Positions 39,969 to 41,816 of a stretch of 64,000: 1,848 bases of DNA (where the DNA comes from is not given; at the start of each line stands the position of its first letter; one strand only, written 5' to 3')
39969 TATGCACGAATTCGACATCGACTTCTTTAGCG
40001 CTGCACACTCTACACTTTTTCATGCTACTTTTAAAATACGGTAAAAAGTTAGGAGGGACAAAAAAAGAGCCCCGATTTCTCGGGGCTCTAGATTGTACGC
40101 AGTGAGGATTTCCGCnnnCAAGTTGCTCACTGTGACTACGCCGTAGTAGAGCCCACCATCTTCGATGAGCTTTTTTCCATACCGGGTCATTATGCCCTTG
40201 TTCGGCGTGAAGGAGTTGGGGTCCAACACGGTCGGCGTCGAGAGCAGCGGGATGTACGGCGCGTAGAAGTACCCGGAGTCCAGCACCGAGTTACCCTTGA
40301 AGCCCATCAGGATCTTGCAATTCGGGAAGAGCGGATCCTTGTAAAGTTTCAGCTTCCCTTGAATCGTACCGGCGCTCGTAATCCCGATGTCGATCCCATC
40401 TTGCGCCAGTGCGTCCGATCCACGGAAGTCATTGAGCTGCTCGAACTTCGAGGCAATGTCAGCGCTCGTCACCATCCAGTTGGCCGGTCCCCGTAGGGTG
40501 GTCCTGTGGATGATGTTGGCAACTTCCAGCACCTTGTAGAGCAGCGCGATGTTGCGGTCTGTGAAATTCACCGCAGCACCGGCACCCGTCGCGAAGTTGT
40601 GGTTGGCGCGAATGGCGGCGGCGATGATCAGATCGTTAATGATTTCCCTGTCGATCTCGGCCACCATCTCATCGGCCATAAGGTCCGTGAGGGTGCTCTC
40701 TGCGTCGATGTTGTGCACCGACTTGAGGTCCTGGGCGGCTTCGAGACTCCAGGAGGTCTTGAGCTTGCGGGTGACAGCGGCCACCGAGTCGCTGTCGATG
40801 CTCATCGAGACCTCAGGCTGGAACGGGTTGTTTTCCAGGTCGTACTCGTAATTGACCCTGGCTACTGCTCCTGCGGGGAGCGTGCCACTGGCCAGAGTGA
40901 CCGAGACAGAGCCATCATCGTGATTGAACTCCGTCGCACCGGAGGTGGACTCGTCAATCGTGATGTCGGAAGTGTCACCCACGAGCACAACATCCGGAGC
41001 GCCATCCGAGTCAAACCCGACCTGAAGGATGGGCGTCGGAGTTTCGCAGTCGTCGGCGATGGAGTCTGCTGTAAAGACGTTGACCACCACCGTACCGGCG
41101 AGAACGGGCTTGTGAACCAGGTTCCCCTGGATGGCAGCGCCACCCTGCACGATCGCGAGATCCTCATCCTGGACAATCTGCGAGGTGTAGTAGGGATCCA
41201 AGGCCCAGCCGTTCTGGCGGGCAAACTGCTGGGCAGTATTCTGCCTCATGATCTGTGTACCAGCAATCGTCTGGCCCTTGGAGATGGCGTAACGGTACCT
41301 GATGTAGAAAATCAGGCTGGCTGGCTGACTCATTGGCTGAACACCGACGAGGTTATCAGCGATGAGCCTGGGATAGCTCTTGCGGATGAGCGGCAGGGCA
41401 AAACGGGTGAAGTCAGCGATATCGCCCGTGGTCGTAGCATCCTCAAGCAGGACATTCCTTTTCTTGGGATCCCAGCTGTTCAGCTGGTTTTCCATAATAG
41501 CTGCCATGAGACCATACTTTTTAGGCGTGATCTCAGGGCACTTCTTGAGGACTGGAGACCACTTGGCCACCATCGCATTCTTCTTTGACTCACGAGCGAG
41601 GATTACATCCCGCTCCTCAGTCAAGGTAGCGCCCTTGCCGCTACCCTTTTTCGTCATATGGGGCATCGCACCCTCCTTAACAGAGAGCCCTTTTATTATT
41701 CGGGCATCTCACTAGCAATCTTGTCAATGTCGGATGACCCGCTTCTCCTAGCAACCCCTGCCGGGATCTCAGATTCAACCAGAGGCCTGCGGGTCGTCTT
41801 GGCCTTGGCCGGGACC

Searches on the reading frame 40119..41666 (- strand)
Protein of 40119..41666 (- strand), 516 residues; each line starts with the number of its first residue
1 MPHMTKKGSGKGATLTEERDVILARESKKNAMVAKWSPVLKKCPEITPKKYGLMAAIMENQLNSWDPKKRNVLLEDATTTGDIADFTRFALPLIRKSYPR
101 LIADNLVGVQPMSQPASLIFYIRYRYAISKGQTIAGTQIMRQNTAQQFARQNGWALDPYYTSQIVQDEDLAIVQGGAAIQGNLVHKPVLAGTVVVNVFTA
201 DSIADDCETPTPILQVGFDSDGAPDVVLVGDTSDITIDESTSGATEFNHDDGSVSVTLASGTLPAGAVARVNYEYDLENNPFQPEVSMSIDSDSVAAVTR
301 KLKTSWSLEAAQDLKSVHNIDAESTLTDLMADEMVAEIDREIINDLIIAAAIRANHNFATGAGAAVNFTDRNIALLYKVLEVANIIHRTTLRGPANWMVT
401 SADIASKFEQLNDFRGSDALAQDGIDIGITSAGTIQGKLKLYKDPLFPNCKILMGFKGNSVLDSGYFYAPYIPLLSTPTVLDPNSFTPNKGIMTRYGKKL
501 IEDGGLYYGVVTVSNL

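Call 33: search_protein_families(library=phrogs, proteins=[window:40119-41666:-], max_evalue=0.0001)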
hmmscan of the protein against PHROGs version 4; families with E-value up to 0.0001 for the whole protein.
window:40119-41666:- (516 aa): 3 families
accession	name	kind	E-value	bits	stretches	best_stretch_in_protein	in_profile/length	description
phrog_138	-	head and packaging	7.4e-83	280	1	28-498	2-405/444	major head protein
phrog_1014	-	unknown function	1.4e-14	54.6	1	244-446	280-483/567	-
phrog_20655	-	head and packaging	6.4e-10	39.2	1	58-357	66-357/534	major head protein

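Call 69: search_dna_similar(query=window:40119-41666:-, collection=phages, mode=protein, max_rows=12, max_evalue=1e-10)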
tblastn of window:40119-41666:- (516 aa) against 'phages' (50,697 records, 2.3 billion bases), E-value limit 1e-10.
Records with a match: 2574; places in all: 2578; records where one place covers at least 80% of the query: 1526.
Best place of each record, by identity: <60% 2574.
By first word of the organism name: Escherichia 671; Synechococcus 380; Klebsiella 330; Salmonella 202; Vibrio 136; Shigella 89; Aeromonas 86; Acinetobacter 71; Cyanophage 61; Enterobacter 58; and 61 more.
By host as written in the record: - 459; Escherichia coli 282; Klebsiella pneumoniae 115; Synechococcus 107; Escherichia coli O157:H7 39; Synechococcus sp. 38; Salmonella enterica 29; Synechococcus sp. WH7803 28; and 572 more.
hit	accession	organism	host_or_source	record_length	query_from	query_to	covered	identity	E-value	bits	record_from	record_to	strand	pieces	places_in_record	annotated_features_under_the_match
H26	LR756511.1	uncultured phage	metagenomic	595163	55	516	90%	39.7%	8e-95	321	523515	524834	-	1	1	record has no annotation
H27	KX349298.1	Cyanophage S-RIM14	Synechococcus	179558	35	497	90%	31.4%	5e-45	176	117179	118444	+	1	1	major capsid protein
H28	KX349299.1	Cyanophage S-RIM14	Synechococcus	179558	35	497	90%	31.4%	5e-45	176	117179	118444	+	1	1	major capsid protein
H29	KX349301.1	Cyanophage S-RIM14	Synechococcus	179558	35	497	90%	31.4%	5e-45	176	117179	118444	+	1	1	major capsid protein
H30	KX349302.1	Cyanophage S-RIM14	Synechococcus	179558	35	497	90%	31.4%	5e-45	176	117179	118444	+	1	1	major capsid protein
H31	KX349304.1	Cyanophage S-RIM14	Synechococcus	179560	35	497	90%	31.4%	5e-45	176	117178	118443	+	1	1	major capsid protein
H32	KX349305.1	Cyanophage S-RIM14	Synechococcus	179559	35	497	90%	31.4%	5e-45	176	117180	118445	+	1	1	major capsid protein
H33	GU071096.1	Synechococcus phage S-ShM2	Synechococcus sp. WH8102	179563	35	497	90%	31.4%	5e-45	176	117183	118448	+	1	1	gp23: precursor of major head subunit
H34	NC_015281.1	Synechococcus phage S-ShM2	Synechococcus sp. WH8102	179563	35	497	90%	31.4%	5e-45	176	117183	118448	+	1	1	gp23: major head protein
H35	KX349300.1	Cyanophage S-RIM14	Synechococcus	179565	35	497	90%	31.4%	5e-45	176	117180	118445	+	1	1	major capsid protein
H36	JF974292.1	Cyanophage S-SSM2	Synechococcus sp. WH8102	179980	35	497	90%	31.4%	5e-45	176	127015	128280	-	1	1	hypothetical protein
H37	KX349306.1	Cyanophage S-RIM14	Synechococcus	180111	35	497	90%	31.4%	5e-45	176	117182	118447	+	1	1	major capsid protein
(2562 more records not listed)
